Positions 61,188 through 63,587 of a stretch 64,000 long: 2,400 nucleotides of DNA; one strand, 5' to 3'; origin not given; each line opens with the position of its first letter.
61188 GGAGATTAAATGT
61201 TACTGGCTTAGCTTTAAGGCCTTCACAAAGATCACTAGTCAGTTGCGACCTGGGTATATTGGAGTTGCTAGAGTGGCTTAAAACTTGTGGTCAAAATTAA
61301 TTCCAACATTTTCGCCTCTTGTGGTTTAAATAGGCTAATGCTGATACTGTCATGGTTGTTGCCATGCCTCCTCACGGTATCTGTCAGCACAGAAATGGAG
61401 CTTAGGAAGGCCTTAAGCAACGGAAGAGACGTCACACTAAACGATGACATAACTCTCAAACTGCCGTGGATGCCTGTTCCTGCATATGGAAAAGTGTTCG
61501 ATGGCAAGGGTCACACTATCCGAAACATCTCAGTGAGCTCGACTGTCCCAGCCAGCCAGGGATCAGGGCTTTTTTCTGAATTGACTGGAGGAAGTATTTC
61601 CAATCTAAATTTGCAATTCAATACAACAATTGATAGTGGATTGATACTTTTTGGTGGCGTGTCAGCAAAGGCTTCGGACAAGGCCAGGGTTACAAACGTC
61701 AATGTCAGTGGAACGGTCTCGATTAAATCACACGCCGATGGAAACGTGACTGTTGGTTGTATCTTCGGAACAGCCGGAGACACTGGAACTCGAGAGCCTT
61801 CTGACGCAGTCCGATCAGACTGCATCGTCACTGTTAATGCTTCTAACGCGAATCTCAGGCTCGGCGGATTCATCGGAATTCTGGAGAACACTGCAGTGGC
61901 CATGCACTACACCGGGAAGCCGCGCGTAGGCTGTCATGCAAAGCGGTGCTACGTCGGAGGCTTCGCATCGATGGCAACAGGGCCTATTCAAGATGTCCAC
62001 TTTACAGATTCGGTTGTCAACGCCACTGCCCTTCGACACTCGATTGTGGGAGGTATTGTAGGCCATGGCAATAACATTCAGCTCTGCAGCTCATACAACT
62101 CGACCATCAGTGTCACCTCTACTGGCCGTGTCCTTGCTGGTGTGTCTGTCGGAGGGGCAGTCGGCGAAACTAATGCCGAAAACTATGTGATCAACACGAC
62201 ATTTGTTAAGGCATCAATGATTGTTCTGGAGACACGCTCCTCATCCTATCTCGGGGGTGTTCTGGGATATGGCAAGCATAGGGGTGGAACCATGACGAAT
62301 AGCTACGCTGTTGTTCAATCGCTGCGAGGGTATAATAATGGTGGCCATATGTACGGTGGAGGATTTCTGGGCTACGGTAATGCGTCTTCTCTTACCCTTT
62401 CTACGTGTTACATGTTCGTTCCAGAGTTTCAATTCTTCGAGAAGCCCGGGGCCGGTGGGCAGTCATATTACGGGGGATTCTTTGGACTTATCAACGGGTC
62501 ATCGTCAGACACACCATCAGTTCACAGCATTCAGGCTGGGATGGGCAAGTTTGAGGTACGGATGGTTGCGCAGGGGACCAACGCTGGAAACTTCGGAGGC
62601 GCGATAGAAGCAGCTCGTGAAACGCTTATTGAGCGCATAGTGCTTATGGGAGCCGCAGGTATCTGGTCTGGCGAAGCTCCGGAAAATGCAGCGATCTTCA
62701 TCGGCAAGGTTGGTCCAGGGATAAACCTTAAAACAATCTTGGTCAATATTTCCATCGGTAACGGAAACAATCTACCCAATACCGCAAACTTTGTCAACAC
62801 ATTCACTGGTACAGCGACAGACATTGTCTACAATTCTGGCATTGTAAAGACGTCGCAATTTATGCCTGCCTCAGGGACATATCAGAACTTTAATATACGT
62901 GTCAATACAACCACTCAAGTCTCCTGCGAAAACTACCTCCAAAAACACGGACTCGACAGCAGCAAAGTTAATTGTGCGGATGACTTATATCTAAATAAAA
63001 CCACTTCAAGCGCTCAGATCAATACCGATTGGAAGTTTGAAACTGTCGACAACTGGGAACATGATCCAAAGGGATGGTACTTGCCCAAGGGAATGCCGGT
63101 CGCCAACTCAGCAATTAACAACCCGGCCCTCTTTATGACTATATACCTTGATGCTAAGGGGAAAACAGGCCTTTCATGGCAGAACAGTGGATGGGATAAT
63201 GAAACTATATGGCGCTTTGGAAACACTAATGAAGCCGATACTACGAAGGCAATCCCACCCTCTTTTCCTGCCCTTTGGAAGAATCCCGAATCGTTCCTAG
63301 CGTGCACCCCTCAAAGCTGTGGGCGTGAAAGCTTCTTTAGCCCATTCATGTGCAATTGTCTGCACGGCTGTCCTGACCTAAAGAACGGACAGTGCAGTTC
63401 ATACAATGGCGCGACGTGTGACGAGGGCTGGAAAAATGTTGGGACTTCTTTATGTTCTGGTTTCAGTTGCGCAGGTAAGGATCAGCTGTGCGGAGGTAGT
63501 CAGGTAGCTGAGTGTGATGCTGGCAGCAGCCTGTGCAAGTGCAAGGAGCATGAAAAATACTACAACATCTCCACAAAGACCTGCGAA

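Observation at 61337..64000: Signal-peptide protein combining GLUG-like glycine repeats with EGF-like cysteine repeats, missing from the ORF track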

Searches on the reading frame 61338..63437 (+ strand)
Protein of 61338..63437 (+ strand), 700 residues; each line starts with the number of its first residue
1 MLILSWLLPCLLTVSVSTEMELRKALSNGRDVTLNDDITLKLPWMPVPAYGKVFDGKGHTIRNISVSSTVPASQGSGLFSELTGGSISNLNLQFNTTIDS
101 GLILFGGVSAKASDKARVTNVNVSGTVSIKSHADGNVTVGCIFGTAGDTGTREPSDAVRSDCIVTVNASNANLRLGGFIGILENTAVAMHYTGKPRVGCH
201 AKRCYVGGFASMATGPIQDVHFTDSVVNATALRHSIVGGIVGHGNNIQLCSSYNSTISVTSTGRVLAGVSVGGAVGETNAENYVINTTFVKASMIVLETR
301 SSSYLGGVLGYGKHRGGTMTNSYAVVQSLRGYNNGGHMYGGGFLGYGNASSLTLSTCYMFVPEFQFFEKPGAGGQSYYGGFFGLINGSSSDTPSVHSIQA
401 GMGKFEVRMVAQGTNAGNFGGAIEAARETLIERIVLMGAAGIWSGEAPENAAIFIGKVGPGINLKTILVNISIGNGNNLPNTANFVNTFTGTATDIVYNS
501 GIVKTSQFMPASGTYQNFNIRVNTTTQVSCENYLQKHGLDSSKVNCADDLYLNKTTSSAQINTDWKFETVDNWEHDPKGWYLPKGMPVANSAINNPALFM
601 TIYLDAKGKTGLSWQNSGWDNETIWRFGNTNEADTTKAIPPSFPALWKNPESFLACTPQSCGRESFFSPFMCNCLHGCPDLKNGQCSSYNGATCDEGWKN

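Call 11: find_homologous_proteins(query=window:61338-63260:+, max_evalue=0.01)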
Query window:61338-63260:+: 8000 candidates shared short words with the query, none scored E <= 0.01.

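Call 12: search_solved_structures(query=window:61338-63260:+, max_evalue=10, show_alignments=3)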
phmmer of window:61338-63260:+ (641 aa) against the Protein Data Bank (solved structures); distinct sequences matched with E-value up to 10: 0.

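Call 24: search_protein_representatives(protein=window:61338-63437:+)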
Query: 700 residues. Proteins with E-value up to 0.001 (for the whole library): 109; up to 1e-10: 9; up to 1e-30: 4. The best 109 are listed.
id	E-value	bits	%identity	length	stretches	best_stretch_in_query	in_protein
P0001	0.0e+00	1298.5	60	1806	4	1-699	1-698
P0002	8.5e-101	355.2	32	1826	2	10-700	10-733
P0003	5.9e-36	140.9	30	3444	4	26-261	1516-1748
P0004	2.3e-32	129.0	88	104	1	319-390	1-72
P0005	1.6e-13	66.7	36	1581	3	26-128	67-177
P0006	1.4e-12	63.6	28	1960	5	48-183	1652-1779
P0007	3.6e-11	59.0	29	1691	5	29-269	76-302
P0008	7.0e-11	58.0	29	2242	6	16-432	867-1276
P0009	8.9e-11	57.7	30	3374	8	43-226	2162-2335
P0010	2.4e-10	56.2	29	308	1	9-260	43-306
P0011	6.9e-10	54.7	30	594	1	15-290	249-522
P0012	1.3e-09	53.8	33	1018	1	34-312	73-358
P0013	5.5e-09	51.7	30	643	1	44-351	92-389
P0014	2.0e-08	49.9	30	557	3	204-293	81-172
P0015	3.7e-08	49.0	28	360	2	8-184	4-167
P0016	3.9e-08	48.9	37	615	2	15-148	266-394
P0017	6.4e-08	48.2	28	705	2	27-383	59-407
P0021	2.3e-07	46.4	31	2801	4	14-392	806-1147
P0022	2.5e-07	46.3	28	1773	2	27-279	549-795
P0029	1.6e-06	43.6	31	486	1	16-390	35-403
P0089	2.9e-04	36.2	31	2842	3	15-146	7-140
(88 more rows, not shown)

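Call 27: search_protein_families(library=pfam, proteins=[P0001, P0002, P0005, P0010, P0011, P0012, P0013, P0017, P0029], max_evalue=0.01)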
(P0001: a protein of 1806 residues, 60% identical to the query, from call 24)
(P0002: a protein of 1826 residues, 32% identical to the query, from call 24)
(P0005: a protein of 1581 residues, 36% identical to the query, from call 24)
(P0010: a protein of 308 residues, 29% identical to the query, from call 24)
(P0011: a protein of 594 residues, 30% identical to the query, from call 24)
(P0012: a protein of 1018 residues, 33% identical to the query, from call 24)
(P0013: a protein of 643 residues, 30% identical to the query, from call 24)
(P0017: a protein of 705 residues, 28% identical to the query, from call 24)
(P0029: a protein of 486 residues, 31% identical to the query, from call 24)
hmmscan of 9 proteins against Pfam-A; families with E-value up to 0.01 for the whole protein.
P0001 (1806 aa): 1 family
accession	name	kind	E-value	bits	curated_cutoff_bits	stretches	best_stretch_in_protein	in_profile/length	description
PF05342.19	Peptidase_M26_N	-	0.007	16.1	27.7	0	77-125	204-250/250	M26 IgA1-specific Metallo-endopeptidase N-terminal region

P0002 (1826 aa): 1 family
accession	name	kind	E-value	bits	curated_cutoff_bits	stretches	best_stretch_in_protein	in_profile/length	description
PF05342.19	Peptidase_M26_N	-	0.00059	19.6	27.7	0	1066-1163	150-250/250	M26 IgA1-specific Metallo-endopeptidase N-terminal region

P0005 (1581 aa): 2 families
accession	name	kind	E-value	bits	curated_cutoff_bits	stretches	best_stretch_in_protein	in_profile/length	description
PF07581.17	Glug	-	1.4e-05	25.7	20.5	0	492-516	3-28/28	The GLUG motif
PF20009.4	GEVED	-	0.0047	18.1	24.4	0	1302-1321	2-21/78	GEVED domain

P0010 (308 aa): 1 family
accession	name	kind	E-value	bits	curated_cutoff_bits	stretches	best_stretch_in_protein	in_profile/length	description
PF07581.17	Glug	-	2e-15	56.5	20.5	2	243-266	2-27/28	The GLUG motif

P0011 (594 aa): 1 family
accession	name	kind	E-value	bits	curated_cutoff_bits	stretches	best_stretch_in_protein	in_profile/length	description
PF07581.17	Glug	-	9e-14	51.3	20.5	1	434-459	2-28/28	The GLUG motif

P0012 (1018 aa): 2 families
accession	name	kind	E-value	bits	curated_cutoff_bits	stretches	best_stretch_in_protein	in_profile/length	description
PF07581.17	Glug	-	1.2e-07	32.1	20.5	1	142-167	1-27/28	The GLUG motif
PF05342.19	Peptidase_M26_N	-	0.00092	18.9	27.7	1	117-165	204-250/250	M26 IgA1-specific Metallo-endopeptidase N-terminal region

P0013 (643 aa): 1 family
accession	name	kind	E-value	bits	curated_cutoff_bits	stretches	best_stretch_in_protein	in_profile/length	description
PF07581.17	Glug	-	6.6e-10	39.2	20.5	0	270-301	1-27/28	The GLUG motif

P0017 (705 aa): 3 families
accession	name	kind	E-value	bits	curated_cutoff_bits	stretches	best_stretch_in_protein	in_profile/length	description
PF07581.17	Glug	-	1.1e-21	76.1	20.5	4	330-357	2-28/28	The GLUG motif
PF18998.6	Flg_new_2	-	1.8e-15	57.1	23.6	1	547-617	1-71/73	Divergent InlB B-repeat domain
PF09479.16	Flg_new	-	0.0057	17.2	27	0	562-613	14-64/65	Listeria-Bacteroides repeat domain (List_Bact_rpt)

P0029 (486 aa): 2 families
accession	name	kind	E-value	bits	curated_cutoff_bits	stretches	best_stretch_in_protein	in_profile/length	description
PF07581.17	Glug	-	6.3e-06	26.7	20.5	1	246-266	4-26/28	The GLUG motif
PF03718.19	Glyco_hydro_49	-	0.0011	19.3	27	1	107-151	10-52/118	Glycosyl hydrolase family 49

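Call 29: list_cluster_members(proteins=[P0001, P0002, P0003, P0005, P0006, P0007, P0008, P0009, P0010, P0012])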
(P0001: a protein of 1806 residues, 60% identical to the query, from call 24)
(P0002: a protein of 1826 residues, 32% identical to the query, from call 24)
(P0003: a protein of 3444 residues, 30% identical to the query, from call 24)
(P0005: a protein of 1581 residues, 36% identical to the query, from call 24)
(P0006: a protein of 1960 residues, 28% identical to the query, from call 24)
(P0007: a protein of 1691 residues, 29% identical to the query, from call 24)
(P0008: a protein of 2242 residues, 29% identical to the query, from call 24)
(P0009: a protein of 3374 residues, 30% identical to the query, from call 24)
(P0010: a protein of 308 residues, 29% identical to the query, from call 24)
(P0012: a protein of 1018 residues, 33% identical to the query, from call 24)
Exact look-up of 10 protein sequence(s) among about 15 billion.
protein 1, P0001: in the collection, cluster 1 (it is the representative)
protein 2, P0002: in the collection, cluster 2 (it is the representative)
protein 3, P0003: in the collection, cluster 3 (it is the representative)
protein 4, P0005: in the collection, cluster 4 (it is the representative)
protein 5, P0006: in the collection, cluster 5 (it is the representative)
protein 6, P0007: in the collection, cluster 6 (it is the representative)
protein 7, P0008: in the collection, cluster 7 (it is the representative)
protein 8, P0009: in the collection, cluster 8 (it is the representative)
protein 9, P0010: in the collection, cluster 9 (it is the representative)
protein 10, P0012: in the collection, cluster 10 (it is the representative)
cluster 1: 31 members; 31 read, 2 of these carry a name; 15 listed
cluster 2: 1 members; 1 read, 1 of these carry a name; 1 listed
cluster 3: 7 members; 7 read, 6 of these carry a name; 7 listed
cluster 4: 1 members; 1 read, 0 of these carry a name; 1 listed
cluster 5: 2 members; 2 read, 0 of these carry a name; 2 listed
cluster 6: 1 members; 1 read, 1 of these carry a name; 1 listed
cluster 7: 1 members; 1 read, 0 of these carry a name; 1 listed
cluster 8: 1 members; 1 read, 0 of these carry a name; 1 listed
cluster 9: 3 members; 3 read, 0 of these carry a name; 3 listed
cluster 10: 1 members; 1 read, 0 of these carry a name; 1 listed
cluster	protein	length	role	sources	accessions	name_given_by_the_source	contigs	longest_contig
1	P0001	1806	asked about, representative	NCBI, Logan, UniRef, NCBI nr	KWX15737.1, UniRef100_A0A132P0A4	CXC-rich/ GLUG motif protein [Giardia duodenalis assemblage B] | CXC-rich/ GLUG motif protein n=1 Tax=Giardia duodenalis assemblage B TaxID=1394984 ... | CXC-rich/ GLUG motif protein [Giardia intestinalis assemblage B]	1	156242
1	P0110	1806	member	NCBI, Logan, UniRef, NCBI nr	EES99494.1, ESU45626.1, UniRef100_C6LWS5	Putative GLUG motif protein [Giardia duodenalis] | CXC-rich protein n=2 Tax=Giardia intestinalis TaxID=5741 RepID=C6LWS5_GIAIB | CXC-rich protein [Giardia intestinalis ATCC 50581]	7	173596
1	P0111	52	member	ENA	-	-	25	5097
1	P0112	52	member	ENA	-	-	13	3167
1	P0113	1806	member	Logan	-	-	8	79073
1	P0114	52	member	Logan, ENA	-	-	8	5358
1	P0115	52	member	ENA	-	-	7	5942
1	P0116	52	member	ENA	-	-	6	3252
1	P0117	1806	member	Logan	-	-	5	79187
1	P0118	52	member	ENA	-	-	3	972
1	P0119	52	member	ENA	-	-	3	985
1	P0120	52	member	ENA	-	-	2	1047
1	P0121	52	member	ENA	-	-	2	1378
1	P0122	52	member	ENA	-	-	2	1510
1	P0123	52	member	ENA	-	-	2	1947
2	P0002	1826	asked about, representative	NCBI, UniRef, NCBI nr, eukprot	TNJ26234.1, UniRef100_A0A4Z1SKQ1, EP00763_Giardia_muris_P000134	CXC-rich protein [Giardia muris] | CXC-rich protein n=1 Tax=Giardia muris TaxID=5742 RepID=A0A4Z1SKQ1_GIAMU | TNJ26234.1 CXC-rich protein [Giardia muris]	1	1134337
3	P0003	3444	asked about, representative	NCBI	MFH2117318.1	MAG: hypothetical protein ABII85_04645 [Bacillota bacterium]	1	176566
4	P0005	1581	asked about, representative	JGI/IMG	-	-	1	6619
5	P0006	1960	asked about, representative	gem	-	-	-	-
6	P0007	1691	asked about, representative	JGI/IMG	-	hypothetical protein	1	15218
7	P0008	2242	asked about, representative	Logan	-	-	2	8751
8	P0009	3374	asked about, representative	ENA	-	-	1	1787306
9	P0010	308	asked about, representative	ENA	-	-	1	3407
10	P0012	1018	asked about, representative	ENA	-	-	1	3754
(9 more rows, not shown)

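Call 44: search_protein_families(library=pfam, alignment_id=A1, max_evalue=0.001)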
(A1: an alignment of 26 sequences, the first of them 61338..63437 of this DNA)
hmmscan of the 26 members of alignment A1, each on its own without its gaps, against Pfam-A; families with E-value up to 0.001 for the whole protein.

A. member 1, window:61338-63437:+ (700 aa): 0 families

B. families by the number of members that match (of 26 scanned): 8 families
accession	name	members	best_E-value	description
PF07581.17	Glug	16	7.3e-28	The GLUG motif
PF05342.19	Peptidase_M26_N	3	0.00017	M26 IgA1-specific Metallo-endopeptidase N-terminal region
PF00395.25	SLH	2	1e-33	S-layer homology domain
PF02368.24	Big_2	2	6.7e-20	Bacterial Ig-like domain (group 2)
PF09479.16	Flg_new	1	9.5e-18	Listeria-Bacteroides repeat domain (List_Bact_rpt)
PF18998.6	Flg_new_2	1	1.8e-15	Divergent InlB B-repeat domain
PF22359.2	Big-like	1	2.4e-10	Bacterial Ig-like domain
PF21461.3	HL_N-beta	1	3.6e-06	Hyaluronate lyase, N-terminal beta-sheet domain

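Call 47: list_cluster_members(proteins=[P0008, P0089, P0011, P0013, P0017, P0021, P0022, P0029, P0014, P0016])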
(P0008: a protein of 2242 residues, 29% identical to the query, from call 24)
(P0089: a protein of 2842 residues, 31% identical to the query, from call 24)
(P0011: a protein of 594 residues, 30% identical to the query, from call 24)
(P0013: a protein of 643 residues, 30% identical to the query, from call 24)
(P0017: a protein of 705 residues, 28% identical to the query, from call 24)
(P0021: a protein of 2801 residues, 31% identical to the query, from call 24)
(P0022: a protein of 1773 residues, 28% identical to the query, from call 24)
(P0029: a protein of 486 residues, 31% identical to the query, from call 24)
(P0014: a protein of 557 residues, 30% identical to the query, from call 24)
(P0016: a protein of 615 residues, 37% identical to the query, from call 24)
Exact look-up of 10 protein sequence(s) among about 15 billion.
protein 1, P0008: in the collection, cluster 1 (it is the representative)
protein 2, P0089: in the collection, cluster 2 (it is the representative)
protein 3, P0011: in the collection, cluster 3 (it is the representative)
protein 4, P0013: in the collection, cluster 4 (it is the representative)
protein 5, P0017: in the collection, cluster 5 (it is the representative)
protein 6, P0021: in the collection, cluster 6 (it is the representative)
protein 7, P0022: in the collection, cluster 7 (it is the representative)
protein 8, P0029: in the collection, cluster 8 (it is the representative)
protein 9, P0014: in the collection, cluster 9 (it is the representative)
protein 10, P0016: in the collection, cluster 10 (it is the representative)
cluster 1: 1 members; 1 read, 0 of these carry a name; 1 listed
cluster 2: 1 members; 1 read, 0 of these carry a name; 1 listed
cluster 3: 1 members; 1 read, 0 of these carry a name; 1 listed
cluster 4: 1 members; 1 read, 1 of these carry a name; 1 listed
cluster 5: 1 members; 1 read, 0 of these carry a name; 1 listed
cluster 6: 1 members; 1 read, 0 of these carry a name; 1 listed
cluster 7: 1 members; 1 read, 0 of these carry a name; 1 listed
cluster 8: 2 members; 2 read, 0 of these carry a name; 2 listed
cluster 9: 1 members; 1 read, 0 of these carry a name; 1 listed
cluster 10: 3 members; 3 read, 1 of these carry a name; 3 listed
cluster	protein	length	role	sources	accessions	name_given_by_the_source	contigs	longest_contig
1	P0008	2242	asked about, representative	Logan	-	-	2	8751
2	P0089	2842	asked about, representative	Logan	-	-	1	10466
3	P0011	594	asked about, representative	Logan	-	-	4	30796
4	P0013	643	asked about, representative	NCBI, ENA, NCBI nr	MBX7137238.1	MAG: hypothetical protein K1X83_04570 [Oligoflexia bacterium] | hypothetical protein [Oligoflexia bacterium]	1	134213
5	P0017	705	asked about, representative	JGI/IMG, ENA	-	-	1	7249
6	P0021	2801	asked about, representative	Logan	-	-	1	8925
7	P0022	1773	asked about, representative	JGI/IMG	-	-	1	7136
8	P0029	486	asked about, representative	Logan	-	-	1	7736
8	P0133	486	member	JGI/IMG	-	-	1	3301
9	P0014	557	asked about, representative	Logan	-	-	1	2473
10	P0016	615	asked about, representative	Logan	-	-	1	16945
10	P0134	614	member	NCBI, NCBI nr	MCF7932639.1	MAG: hypothetical protein K9K93_05680 [Acholeplasmataceae bacterium] | hypothetical protein [Acholeplasmataceae bacterium]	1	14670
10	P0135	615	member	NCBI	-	-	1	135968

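Call 48: search_protein_families(library=pfam, proteins=[P0008, P0089, P0003], max_evalue=0.01)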
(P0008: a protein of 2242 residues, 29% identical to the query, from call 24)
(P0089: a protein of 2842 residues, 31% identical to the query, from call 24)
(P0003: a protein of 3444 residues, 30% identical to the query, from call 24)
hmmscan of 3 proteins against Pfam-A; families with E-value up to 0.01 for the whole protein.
P0008 (2242 aa): 0 families

P0089 (2842 aa): 0 families

P0003 (3444 aa): 2 families
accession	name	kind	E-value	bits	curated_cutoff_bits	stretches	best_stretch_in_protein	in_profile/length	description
PF07581.17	Glug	-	7.6e-31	104.8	20.5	0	956-981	2-28/28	The GLUG motif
PF00041.27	fn3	-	0.00064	20.3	25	0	1998-2064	4-67/84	Fibronectin type III domain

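Call 49: predict_structure(alignment_id=A1)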
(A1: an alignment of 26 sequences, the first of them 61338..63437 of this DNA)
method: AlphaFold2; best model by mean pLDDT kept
length: 700 residues; sequences in the alignment: 26
mean_pLDDT: 57.8   pTM: 0.66
mean pLDDT of the five models: 57.8, 56.4, 55.2, 54.7, 52.3
residues with pLDDT >= 90: 75; 70-90: 177; 50-70: 122; < 50: 326
segments of 3 or more residues with pLDDT < 50: 149-157, 185-232, 254-265, 411-415, 427-430, 437-451, 470-533, 541-700
pLDDT, mean of each block of 10 residues (from residue 1): 60 90 94 97 92 95 88 87 88 85 88 78 80 85 73 45 66 81 51 30 37 29 30 71 72 46 58 83 67 66 86 78 72 81 84 76 73 71 77 65 55 49 57 44 40 51 50 41 42 43 39 35 33 52 43 36 30 40 36 29 31 28 32 36 33 34 32 35 36 34
secondary structure, 60 per line:
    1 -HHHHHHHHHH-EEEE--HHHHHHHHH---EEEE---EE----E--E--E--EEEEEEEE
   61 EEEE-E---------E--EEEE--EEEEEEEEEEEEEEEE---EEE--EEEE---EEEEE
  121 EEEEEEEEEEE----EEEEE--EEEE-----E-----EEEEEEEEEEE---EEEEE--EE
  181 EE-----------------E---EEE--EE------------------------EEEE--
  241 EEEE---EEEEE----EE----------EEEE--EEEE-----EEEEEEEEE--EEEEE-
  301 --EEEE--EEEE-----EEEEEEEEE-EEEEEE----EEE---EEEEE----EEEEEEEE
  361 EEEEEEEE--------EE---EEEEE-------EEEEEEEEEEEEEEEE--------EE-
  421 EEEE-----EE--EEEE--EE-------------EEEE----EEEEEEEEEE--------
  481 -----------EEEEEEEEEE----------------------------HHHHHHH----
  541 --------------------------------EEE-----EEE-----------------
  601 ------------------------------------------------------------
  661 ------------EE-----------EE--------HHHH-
elements in order (helices of 4 or more, strands of 3 or more residues): H2-11 E13-16 H19-27 E31-34 E53-64 E79-82 E85-100 E104-106 E109-112 E116-131 E136-140 E143-146 E158-168 E172-176 E179-182 E204-206 E235-238 E241-244 E248-252 E269-272 E275-278 E284-292 E295-299 E303-306 E309-312 E318-326 E328-333 E338-340 E344-348 E353-368 E382-386 E394-409 E421-424 E434-437 E455-458 E463-472 E492-501 H530-536 E573-575 E581-583 H696-699
